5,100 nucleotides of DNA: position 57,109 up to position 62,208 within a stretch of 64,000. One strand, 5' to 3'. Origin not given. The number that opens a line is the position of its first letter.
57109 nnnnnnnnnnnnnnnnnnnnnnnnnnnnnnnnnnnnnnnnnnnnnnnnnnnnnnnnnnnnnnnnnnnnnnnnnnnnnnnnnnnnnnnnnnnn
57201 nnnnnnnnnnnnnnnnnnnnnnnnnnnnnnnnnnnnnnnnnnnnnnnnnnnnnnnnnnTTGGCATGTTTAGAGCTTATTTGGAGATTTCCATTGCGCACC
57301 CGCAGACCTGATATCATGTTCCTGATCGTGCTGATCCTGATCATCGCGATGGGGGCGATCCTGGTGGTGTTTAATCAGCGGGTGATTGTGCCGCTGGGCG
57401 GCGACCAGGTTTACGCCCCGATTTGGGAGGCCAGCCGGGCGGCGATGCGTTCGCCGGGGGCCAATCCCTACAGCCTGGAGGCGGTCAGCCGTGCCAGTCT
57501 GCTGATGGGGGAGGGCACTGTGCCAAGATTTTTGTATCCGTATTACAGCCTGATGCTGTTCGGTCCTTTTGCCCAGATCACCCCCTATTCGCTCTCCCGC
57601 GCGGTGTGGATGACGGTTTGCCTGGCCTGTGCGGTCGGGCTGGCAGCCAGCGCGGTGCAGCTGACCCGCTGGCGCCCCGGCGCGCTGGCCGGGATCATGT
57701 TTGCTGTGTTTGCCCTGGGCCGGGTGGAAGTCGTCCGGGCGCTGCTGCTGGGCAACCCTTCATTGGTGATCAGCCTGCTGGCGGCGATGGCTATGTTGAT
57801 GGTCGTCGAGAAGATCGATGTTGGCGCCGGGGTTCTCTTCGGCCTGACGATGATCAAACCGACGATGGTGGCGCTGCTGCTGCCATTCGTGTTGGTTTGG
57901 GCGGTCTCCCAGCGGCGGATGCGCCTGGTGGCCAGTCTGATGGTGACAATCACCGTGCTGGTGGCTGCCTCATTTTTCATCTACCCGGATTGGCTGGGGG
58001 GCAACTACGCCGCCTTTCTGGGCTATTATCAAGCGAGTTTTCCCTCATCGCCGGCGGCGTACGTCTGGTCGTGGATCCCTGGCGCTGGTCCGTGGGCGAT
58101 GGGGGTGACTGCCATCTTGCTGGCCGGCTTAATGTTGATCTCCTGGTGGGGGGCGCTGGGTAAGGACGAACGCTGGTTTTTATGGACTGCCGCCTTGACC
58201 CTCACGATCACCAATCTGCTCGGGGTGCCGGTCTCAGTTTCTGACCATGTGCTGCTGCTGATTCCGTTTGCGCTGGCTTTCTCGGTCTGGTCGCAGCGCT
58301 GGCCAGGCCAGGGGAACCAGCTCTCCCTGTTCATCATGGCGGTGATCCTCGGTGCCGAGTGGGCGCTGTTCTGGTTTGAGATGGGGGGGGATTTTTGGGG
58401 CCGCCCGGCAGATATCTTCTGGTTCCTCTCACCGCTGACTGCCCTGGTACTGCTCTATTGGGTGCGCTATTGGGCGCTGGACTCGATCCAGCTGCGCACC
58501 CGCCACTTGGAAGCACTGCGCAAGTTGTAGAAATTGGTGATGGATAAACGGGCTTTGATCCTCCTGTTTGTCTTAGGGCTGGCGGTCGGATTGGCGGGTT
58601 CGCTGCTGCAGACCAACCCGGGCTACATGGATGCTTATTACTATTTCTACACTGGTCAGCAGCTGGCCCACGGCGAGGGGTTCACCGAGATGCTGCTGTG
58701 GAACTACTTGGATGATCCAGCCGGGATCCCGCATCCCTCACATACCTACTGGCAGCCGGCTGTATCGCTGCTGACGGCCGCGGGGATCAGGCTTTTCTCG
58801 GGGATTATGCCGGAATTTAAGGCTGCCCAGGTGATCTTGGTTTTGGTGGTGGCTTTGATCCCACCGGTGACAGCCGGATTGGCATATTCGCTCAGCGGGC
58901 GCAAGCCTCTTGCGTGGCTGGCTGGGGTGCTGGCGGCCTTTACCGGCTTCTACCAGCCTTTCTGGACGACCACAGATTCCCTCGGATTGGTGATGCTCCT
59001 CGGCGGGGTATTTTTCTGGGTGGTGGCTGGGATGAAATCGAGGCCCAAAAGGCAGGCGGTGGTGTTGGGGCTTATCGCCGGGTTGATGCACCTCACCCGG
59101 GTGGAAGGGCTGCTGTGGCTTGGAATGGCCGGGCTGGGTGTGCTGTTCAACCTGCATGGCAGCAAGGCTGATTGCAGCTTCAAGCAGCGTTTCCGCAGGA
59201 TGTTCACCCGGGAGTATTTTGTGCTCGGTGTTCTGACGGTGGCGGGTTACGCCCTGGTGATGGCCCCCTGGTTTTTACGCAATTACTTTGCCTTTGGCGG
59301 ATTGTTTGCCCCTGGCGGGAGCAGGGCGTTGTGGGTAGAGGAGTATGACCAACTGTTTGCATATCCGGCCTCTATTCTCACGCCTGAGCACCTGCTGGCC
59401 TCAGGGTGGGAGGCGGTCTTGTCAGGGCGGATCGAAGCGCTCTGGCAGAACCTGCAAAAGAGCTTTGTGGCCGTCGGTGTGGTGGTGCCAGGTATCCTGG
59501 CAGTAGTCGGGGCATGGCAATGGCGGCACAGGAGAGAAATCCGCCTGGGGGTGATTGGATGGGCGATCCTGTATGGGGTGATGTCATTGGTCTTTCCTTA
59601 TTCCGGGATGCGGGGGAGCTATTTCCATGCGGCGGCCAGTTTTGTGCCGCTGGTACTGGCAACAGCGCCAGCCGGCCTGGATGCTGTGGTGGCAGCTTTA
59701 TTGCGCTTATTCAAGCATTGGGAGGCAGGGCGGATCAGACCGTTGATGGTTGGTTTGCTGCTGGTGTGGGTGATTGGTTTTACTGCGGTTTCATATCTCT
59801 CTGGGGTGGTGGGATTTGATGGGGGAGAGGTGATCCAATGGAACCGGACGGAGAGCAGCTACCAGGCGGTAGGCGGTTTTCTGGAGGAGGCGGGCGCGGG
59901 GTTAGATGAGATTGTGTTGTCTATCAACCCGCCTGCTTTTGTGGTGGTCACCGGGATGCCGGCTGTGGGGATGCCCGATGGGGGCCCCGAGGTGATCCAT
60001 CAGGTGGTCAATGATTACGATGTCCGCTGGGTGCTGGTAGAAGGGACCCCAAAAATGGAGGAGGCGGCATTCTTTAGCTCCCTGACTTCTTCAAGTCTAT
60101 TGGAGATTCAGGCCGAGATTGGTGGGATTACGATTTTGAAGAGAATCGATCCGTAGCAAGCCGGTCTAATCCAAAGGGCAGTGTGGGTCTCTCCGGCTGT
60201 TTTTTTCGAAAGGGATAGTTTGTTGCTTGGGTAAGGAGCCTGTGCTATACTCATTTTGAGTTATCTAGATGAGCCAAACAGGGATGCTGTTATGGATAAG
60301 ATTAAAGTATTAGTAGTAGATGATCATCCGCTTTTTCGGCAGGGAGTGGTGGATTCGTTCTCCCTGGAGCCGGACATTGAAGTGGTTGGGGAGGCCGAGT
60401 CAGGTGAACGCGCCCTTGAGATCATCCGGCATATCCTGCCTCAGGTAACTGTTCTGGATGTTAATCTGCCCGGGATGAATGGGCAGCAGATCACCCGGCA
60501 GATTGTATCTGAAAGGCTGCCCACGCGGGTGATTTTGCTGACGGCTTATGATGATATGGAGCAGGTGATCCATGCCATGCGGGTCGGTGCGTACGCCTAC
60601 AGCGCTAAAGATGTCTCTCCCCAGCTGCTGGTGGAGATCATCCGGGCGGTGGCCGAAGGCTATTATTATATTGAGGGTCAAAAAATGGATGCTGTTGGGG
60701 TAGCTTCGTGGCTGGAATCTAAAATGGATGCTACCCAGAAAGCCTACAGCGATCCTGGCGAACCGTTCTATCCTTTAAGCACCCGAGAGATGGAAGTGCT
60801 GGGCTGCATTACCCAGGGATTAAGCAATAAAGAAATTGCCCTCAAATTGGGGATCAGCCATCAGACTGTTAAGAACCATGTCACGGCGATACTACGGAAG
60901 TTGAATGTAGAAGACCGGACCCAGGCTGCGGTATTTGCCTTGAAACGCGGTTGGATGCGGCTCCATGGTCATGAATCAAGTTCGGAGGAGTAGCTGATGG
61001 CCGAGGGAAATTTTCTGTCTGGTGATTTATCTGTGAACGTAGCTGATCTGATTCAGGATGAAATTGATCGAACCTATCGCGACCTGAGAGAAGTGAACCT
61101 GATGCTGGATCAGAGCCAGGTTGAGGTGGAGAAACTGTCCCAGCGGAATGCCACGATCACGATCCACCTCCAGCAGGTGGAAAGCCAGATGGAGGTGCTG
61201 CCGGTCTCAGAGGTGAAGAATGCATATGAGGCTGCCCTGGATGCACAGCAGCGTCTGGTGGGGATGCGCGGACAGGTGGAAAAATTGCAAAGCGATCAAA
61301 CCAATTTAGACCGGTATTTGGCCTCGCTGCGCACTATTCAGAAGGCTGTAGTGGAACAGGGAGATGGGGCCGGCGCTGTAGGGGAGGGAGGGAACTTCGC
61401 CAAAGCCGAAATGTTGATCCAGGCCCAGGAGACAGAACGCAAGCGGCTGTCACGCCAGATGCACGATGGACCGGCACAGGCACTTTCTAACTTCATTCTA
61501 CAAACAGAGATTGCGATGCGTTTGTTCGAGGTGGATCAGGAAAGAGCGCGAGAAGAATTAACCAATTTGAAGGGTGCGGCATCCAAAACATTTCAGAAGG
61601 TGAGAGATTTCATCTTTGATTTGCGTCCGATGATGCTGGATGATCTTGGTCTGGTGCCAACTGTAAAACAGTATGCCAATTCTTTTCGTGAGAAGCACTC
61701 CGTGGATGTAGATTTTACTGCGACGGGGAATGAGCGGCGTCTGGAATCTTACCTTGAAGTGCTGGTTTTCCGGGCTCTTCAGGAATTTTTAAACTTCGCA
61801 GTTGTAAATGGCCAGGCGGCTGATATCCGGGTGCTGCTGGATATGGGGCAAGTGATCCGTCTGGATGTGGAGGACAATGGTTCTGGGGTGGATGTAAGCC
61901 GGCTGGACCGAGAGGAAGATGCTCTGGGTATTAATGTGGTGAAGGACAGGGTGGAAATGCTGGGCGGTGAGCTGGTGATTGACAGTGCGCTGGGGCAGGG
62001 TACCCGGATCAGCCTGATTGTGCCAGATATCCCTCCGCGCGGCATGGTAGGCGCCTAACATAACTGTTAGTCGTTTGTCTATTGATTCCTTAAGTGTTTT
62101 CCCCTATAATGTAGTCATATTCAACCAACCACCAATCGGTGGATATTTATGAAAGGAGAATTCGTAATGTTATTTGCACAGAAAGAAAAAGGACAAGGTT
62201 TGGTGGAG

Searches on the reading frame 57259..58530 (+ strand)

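Call 37: search_protein_families(library=ncbifam, proteins=[window:57259-58530:+], max_evalue=1e-8)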
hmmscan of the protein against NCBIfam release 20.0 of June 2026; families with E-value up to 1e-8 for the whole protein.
window:57259-58530:+ (423 aa): 0 families

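Call 81: search_protein_families(library=pfam, proteins=[window:57259-58530:+], max_evalue=0.001)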
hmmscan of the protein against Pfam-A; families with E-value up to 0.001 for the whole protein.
window:57259-58530:+ (423 aa): 1 family
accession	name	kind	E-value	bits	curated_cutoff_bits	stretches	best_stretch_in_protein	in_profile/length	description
PF09594.16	GT87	-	3.5e-12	47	25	1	91-316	1-230/237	Glycosyltransferase family 87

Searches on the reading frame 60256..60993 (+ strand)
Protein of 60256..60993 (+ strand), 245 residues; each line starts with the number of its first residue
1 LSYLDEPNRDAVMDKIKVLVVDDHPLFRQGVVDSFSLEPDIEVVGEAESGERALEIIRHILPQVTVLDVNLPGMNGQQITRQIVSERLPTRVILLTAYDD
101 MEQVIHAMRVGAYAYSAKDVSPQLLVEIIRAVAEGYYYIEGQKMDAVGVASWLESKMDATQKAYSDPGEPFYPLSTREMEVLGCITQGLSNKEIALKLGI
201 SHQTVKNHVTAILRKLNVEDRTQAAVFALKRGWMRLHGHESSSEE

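Call 37: search_protein_families(library=ncbifam, proteins=[window:60256-60993:+], max_evalue=1e-8)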
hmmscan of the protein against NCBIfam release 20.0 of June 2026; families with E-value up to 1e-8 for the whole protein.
window:60256-60993:+ (245 aa): 54 families (the best 25 are shown)
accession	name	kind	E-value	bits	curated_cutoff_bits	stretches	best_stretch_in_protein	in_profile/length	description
NF007935.0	PRK10651.1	equivalog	6.6e-48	162.7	250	1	14-230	5-212/216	two-component system response regulator NarL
NF007708.0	PRK10403.1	equivalog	1.2e-40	139.3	343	1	16-230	7-210/215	nitrate/nitrite response regulator protein NarP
NF047785.1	respo_reg_MadR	equivalog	7.6e-38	130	300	1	16-232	1-207/209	MadR family response regulator transcription factor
NF052445.1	RespRegMctR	equivalog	1.8e-37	128.7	300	1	15-232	1-203/205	two-component system response regulator MctR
NF011896.0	PRK15369.1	equivalog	8.9e-34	116.9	242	1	14-228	2-204/211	two component system response regulator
NF007018.1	PRK09483.1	equivalog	6.7e-32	110.9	280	1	16-234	2-209/217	UvrY/SirA/GacA family response regulator transcription factor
NF041830.1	RR_TF_ErdR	exception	1.6e-23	83.5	390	1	17-227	3-204/213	response regulator transcription factor ErdR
NF007685.0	PRK10360.1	equivalog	1.7e-23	83.5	258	1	16-223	2-187/196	response regulator transcription factor UhpA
NF007419.0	PRK09958.1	equivalog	8.3e-22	77.8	251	1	18-228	3-198/204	acid-sensing system DNA-binding response regulator EvgA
NF001965.0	PRK00742.1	subfamily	1.2e-21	77.3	293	1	14-120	2-109/357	chemotaxis-specific protein-glutamate methyltransferase CheB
NF006900.1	PRK09390.1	equivalog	2.2e-19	69.8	255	1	14-223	3-192/203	response regulator FixJ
NF007403.0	PRK09935.1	equivalog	2e-18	66.7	271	1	15-219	3-195/210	fimbria biosynthesis transcriptional regulator FimZ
NF009206.0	PRK12555.1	subfamily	3.4e-16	59.1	342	1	16-114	1-100/340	chemotaxis-specific protein-glutamate methyltransferase CheB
TIGR02875.1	spore_0_A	equivalog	4.3e-16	58.9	200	1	14-137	1-126/262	sporulation transcription factor Spo0A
TIGR03020.2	EpsA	equivalog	2e-15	57.1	170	1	172-225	189-242/247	XrtB/PEP-CTERM-associated transcriptional regulator EpsA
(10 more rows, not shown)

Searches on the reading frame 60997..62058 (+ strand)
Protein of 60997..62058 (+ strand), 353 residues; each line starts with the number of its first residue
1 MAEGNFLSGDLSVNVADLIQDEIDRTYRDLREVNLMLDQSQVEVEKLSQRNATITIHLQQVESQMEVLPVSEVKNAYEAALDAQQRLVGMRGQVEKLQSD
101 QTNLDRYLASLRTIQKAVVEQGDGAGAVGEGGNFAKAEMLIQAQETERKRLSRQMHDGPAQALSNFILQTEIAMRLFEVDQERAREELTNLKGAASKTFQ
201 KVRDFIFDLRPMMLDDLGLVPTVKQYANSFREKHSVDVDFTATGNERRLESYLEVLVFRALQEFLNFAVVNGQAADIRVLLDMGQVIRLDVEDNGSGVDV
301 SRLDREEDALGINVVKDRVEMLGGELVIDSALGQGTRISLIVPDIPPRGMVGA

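Call 37: search_protein_families(library=ncbifam, proteins=[window:60997-62058:+], max_evalue=1e-8)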
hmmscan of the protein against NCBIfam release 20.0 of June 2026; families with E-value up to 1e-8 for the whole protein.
window:60997-62058:+ (353 aa): 7 families
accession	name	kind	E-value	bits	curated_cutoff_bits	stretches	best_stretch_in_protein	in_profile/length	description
NF052443.1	SensHisKinMctS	equivalog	8.8e-32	110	700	1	139-343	242-447/457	two-component system sensor histidine kinase MctS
NF008649.0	PRK11644.1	equivalog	1.1e-27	97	408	1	136-344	292-496/499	signal transduction histidine-protein kinase/phosphatase UhpB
NF052531.1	Strep_LiaS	equivalog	1.8e-20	73.5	450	1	145-343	130-326/328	envelope stress sensor histidine kinase LiaS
NF008184.0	PRK10935.1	equivalog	4.3e-16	58.6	553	1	147-343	363-558/565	nitrate/nitrite two-component system sensor histidine kinase NarQ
NF007896.0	PRK10600.1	equivalog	1.1e-12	47.4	578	1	146-339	389-580/598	nitrate/nitrite two-component system sensor histidine kinase NarX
NF047322.1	HK_morpho_MacS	equivalog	2e-12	47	300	1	139-343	174-367/367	MacS family sensor histidine kinase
NF047786.1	his_kin_MadS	equivalog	6.9e-12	45.2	500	1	142-343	225-434/434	MadS family sensor histidine kinase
